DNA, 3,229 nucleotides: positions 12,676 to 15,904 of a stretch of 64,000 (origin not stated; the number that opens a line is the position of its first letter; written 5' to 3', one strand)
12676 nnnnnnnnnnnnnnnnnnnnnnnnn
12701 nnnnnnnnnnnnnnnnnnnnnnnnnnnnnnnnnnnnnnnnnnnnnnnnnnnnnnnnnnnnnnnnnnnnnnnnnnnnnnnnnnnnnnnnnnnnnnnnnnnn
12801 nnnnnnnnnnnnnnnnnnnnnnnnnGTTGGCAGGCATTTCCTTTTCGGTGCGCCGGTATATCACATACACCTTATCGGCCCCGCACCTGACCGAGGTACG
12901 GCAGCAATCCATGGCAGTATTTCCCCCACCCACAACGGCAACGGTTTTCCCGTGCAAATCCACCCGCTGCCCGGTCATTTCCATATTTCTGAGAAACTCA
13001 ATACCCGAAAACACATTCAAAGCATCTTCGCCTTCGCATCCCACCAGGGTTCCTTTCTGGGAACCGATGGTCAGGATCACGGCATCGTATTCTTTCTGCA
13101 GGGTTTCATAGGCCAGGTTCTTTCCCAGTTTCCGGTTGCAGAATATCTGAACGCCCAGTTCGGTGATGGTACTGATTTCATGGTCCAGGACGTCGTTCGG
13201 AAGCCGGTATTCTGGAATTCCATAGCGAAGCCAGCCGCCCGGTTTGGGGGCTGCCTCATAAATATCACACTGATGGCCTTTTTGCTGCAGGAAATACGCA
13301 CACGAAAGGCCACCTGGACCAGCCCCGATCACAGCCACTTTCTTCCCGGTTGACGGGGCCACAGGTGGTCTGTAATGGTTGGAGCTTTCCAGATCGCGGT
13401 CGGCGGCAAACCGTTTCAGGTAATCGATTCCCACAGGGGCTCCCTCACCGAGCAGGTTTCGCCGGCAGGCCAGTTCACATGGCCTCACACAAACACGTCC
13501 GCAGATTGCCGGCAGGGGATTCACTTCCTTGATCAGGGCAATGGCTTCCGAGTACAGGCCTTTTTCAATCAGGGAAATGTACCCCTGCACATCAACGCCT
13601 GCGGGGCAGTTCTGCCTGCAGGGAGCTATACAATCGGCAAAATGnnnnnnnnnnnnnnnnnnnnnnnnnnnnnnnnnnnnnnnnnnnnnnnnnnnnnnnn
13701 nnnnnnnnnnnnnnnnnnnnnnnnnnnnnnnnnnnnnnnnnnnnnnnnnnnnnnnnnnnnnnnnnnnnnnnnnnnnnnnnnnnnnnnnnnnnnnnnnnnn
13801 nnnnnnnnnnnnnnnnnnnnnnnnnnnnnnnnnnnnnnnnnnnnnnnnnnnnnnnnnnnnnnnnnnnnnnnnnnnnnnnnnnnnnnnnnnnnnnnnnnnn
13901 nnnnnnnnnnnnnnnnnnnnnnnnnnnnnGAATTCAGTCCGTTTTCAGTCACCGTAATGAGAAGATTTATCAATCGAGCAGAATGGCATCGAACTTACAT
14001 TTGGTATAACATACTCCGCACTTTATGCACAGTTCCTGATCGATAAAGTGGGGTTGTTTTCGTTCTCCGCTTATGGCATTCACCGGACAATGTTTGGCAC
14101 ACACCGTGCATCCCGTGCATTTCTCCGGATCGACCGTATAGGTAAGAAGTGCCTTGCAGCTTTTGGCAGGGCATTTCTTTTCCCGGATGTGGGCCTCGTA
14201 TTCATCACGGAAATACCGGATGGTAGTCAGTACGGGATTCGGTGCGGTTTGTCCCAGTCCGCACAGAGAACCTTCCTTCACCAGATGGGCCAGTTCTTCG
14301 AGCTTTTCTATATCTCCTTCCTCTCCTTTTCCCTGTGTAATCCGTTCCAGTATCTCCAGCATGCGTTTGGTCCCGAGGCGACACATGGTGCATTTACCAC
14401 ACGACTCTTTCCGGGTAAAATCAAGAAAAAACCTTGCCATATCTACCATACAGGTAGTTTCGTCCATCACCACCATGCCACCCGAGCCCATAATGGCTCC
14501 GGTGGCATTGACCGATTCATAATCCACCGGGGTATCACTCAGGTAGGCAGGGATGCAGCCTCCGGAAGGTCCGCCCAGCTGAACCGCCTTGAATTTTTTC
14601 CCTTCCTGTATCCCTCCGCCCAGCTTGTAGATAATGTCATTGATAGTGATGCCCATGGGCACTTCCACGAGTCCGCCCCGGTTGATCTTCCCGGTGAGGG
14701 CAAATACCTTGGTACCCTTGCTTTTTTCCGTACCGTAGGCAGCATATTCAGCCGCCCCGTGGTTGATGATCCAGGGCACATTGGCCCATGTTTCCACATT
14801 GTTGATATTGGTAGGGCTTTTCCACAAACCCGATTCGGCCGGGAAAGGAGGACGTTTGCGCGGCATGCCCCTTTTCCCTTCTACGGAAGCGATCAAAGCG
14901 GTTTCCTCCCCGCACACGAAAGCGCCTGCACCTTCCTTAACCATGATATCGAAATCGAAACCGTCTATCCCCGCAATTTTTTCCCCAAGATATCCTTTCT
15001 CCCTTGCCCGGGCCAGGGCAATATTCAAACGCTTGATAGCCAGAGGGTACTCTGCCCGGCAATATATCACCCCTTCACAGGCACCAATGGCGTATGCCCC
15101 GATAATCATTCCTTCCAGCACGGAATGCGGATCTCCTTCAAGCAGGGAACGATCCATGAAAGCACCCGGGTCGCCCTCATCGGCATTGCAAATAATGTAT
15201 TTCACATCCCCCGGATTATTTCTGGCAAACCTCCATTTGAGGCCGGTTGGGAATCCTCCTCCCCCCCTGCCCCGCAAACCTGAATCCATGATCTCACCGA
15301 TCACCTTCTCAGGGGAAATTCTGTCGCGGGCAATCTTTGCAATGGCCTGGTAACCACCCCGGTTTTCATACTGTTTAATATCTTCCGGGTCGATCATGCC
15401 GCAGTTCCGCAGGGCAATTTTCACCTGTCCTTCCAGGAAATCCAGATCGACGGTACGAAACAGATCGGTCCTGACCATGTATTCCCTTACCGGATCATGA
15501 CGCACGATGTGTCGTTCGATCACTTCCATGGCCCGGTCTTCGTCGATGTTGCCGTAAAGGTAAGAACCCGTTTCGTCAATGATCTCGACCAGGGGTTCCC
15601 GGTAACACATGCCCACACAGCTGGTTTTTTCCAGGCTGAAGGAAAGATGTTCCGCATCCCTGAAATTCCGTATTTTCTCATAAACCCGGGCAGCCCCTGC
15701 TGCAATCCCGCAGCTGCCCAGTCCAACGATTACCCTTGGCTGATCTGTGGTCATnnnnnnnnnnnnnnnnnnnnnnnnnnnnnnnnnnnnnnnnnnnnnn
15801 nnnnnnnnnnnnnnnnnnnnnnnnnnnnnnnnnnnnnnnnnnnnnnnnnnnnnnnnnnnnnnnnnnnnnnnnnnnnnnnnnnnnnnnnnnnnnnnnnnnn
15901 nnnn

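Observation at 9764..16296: Bfu/Stn-like three-subunit flavin-FeS complex whose NuoG-like subunit carries an inserted GltD/NfnB module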

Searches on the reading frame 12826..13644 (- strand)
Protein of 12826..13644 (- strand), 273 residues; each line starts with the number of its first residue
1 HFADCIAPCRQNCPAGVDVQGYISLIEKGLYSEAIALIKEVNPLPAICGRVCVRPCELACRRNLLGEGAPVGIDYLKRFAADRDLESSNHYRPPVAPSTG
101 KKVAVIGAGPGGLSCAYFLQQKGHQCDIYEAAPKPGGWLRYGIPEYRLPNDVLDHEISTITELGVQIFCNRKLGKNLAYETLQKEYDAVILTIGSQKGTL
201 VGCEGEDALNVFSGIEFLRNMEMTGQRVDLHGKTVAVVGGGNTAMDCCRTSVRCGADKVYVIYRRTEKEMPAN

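Call 20: search_solved_structures(query=window:12826-13644:-, max_evalue=1e-20, show_alignments=5)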
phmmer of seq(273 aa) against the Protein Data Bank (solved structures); distinct sequences matched with E-value up to 1e-20: 12.
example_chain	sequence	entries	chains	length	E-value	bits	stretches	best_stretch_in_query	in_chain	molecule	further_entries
9bov_A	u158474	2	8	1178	1.1e-90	306.8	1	1-272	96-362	Molybdopterin oxidoreductase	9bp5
9n5u_A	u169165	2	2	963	2.8e-89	302.2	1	1-273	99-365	NfnA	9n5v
8oh5_C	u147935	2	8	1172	4.1e-86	291.8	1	1-272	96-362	Formate dehydrogenase-O, major subunit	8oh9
4ylf_B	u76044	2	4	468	1.1e-62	215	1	7-272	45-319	Dihydropyrimidine dehydrogenase subunit A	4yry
5jca_L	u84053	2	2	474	7.3e-52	179.4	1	7-272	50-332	NADH-dependent Ferredoxin:NADP Oxidoreductase (NfnI) subunit alpha | NADH-dependent Ferredoxin:NADP Oxidoreductase subunit alpha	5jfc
5vj7_A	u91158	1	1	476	7.3e-47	163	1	7-272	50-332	Oxidoreductase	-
7mfm_I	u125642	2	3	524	1.2e-39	139.4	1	12-261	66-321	Glutamate synthase (NADPH) small chain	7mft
2vdc_G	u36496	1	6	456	2.5e-37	131.7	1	5-272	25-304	GLUTAMATE SYNTHASE [NADPH] SMALL CHAIN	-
6s6s_G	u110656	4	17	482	3e-37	131.5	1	5-272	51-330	Glutamate synthase [NADPH] small chain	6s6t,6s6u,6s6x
1gt8_A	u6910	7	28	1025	2.4e-30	108.9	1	6-265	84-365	DIHYDROPYRIMIDINE DEHYDROGENASE | Dihydropyrimidine dehydrogenase [NADP(+)]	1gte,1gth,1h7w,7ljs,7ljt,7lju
7m31_A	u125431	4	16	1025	2.4e-30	108.8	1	6-265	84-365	Dihydropyrimidine dehydrogenase [NADP(+)]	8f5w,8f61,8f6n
1h7x_A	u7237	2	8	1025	2.4e-30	108.8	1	6-265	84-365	DIHYDROPYRIMIDINE DEHYDROGENASE | Dihydropyrimidine dehydrogenase [NADP(+)]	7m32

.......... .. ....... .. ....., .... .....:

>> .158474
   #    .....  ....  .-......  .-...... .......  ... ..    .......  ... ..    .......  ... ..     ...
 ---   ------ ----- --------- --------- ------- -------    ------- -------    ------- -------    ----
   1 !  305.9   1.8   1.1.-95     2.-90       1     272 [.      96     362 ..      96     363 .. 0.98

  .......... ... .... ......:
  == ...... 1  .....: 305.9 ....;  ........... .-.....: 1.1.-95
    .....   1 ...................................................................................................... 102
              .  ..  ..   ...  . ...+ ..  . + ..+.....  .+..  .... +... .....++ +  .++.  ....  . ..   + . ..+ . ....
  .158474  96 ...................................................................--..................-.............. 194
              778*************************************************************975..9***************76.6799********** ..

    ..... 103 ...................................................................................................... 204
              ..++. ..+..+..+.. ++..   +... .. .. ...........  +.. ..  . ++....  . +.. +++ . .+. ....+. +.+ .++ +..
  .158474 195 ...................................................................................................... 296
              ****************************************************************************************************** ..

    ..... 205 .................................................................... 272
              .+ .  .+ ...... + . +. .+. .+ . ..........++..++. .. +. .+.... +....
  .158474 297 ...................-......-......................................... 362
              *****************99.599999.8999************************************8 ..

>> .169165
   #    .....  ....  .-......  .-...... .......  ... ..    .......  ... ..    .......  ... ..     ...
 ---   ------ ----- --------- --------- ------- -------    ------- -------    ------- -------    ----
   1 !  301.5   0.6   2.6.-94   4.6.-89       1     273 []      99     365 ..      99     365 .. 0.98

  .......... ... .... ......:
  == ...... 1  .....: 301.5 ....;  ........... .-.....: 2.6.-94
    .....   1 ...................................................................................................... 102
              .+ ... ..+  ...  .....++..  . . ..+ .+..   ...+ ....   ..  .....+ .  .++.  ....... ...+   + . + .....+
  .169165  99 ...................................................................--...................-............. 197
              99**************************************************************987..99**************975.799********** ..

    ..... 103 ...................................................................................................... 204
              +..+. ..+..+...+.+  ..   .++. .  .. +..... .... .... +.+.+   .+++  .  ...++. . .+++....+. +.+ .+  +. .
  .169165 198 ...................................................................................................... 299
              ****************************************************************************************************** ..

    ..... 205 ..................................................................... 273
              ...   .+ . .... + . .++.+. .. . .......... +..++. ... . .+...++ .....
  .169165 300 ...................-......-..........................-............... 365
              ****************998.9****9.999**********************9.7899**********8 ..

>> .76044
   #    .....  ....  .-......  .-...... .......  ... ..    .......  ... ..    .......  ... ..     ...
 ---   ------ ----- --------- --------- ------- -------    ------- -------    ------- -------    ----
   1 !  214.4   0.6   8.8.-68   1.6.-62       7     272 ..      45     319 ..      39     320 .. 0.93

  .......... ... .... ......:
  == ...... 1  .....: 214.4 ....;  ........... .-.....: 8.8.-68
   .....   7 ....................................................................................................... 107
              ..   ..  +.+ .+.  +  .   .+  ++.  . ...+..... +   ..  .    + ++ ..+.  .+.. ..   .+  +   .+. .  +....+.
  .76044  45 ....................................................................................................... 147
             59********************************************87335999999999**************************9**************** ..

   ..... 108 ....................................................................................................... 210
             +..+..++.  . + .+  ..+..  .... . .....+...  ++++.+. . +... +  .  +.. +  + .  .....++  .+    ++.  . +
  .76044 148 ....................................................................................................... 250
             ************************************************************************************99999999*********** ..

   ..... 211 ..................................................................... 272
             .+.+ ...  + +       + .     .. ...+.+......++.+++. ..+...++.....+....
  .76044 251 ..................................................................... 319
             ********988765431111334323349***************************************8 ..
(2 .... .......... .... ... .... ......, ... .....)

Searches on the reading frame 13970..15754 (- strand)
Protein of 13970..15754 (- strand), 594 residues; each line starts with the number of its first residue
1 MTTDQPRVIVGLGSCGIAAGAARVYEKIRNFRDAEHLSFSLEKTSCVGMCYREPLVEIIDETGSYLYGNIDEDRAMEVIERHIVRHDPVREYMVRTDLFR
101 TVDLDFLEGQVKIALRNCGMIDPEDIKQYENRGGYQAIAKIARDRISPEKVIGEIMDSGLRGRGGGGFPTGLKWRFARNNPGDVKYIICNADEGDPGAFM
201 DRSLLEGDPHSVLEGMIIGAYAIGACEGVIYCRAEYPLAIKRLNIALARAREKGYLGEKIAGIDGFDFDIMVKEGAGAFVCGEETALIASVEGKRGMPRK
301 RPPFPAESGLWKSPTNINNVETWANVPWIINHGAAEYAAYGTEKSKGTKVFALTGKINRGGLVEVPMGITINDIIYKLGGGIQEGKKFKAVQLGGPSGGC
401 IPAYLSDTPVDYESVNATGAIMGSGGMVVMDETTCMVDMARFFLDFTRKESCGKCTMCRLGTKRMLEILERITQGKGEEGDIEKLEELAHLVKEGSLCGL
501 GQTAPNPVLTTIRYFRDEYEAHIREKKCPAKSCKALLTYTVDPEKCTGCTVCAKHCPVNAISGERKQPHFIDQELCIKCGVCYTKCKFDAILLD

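Call 3: search_protein_families(library=pfam, proteins=[window:13970-15754:-], max_evalue=0.01)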
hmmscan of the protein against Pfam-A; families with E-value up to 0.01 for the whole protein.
window:13970-15754:- (594 aa): 14 families
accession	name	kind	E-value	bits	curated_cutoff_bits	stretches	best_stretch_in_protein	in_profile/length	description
PF01512.22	Complex1_51K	-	1.8e-47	161.5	31.2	1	155-327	1-149/150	Nuo51 FMN-binding domain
PF10589.14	NADH_4Fe-4S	-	1.4e-35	121.4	23.5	1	438-522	1-85/85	NADH-ubiquinone oxidoreductase-F iron-sulfur binding region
PF00037.32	Fer4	-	1.7e-13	50.2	21.1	2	539-562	1-24/24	4Fe-4S binding domain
PF12837.12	Fer4_6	-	7.7e-09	35.5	25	2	540-561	3-24/24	4Fe-4S binding domain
PF13237.11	Fer4_10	-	1.7e-06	28.3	25.5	1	541-586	4-52/53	4Fe-4S dicluster domain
PF12838.12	Fer4_7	-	1.9e-06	28.6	27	2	545-590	1-52/52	4Fe-4S dicluster domain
PF10531.15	SLBB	-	2.2e-06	27.8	27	1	350-399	1-53/55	SLBB domain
PF14697.11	Fer4_21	-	3.9e-06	27.3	35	2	534-561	24-57/59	4Fe-4S dicluster domain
PF13187.11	Fer4_9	-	4.2e-06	27.1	27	1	545-590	1-51/52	4Fe-4S dicluster domain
PF22461.2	SLBB_2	-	1.9e-05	25.1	27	1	350-397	2-51/79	SLBB domain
PF12797.12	Fer4_2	-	8.8e-05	22.7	24.5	2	541-558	5-22/22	4Fe-4S binding domain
PF01257.25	2Fe-2S_thioredx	-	0.0004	20.7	24.8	1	34-80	100-142/145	Thioredoxin-like [2Fe-2S] ferredoxin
PF13183.11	Fer4_8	-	0.0015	19.5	27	0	544-564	3-23/68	4Fe-4S dicluster domain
PF13484.11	Fer4_16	-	0.0037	18.4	30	1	545-565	1-21/66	4Fe-4S double cluster binding domain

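Call 4: search_protein_families(library=ncbifam, proteins=[window:13970-15754:-], max_evalue=0.001)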
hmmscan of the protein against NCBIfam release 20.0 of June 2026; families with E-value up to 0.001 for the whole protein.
window:13970-15754:- (594 aa): 40 families (the best 25 are shown)
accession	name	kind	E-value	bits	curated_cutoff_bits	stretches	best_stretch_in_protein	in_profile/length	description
TIGR01959.1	nuoF_fam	equivalog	2.9e-145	483.8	558.65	1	123-523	11-410/410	NADH-quinone oxidoreductase subunit NuoF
NF010120.0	PRK13596.1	equivalog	1.5e-113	379.6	389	1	120-530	14-424/433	NADH-quinone oxidoreductase subunit NuoF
NF008436.0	PRK11278.1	equivalog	4.5e-111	371.9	749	1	125-533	26-436/448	NADH-quinone oxidoreductase subunit NuoF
TIGR01944.1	rnfB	subfamily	3.3e-11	43.1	68.7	1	538-592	107-161/190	RnfABCDGE type electron transport complex subunit B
NF005415.0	PRK06991.1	equivalog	6.1e-10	39.2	281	1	539-591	80-132/284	electron transport complex subunit RsxB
TIGR04481.1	PR_assoc_PrdC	equivalog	1.7e-09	37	490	1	149-399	74-286/425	proline reductase-associated electron transfer protein PrdC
NF058577.1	FdxA_fam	equivalog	1.9e-09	37.6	65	1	544-590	7-52/52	4Fe-4S ferredoxin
TIGR03294.1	FrhG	equivalog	2.3e-09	37.3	245.5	1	525-587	156-216/228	coenzyme F420 hydrogenase subunit gamma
TIGR01945.1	rnfC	subfamily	2.9e-09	36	245.95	1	142-247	115-218/435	RnfABCDGE type electron transport complex subunit C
NF040770.1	hetero_SS_HdrA2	exception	4.6e-09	35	1100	1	537-592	570-624/777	CoB-CoM heterodisulfide reductase HdrA2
NF038196.1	ferrodoxin_EFR1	subfamily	5.2e-09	36.5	75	1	538-592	179-230/242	EFR1 family ferrodoxin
NF040864.1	HgcB_ferredoxin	equivalog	7.9e-09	35.2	99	1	535-591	5-61/93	mercury methylation ferredoxin HgcB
NF003454.1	PRK05035.1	equivalog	1.6e-08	33.5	345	1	144-251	119-223/556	electron transport complex subunit RsxC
NF003475.0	PRK05113.1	equivalog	3.2e-08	33.7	203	1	539-592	108-161/190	electron transport complex subunit RsxB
NF045874.1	Vhu_polyferre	exception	2.1e-07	30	600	1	543-592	127-175/381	F420-non-reducing hydrogenase associated-polyferredoxin VhuB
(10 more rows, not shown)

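Call 6: search_solved_structures(query=window:13970-15754:-, max_evalue=1e-20)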
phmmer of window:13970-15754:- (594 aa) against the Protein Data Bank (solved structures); distinct sequences matched with E-value up to 1e-20: 63 (the best 60 are shown).
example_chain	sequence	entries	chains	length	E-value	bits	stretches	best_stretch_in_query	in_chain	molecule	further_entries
9n5u_B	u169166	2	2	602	1.3e-267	892.4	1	7-592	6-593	NfnB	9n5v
8oh5_B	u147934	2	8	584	1.1e-264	882.7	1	7-593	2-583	NAD-reducing hydrogenase subunit HoxF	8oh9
9bov_B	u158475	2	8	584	1.2e-262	876.1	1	8-591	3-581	NADH dehydrogenase (Quinone)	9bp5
7t2r_B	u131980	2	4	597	7.3e-235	784.3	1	12-591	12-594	NiFe hydrogenase subunit B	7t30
7q4v_B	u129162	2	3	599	2.2e-215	719.9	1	40-591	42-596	Iron hydrogenase HydB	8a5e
8a6t_B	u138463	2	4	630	2.8e-204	683.3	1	41-591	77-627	Electron bifurcating hydrogenase subunit HydB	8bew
7q4w_B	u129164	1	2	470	5.3e-202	675.7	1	126-591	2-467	Iron hydrogenase HydB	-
7p5h_B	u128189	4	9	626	9.4e-191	638.6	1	39-592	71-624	Fe-hydrogenase, subunit beta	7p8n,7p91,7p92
9mqx_B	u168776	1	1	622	4.9e-180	603.2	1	41-591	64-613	NADH:ubiquinone oxidoreductase, NADH-binding (51 kD) subunit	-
6vw7_B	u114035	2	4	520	1.7e-118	400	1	10-519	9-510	NAD-dependent formate dehydrogenase beta subunit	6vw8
2fug_1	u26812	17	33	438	1.3e-113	383.8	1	127-528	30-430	NADH-quinone oxidoreductase chain 1 | NADH-QUINONE OXIDOREDUCTASE SUBUNIT 1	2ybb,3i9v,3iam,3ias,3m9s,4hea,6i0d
9wxb_C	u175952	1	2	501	1.7e-113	383.4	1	14-520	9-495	Formate dehydrogenase beta subunit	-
6tg9_B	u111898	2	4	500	4.2e-109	368.9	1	18-519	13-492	Formate dehydrogenase subunit beta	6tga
6hl2_B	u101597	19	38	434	1.7e-106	360.3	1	122-524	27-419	NADH-quinone oxidoreductase subunit F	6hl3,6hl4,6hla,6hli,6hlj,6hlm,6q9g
7q5y_C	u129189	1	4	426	1.9e-106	360.2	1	122-524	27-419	NADH-quinone oxidoreductase subunit F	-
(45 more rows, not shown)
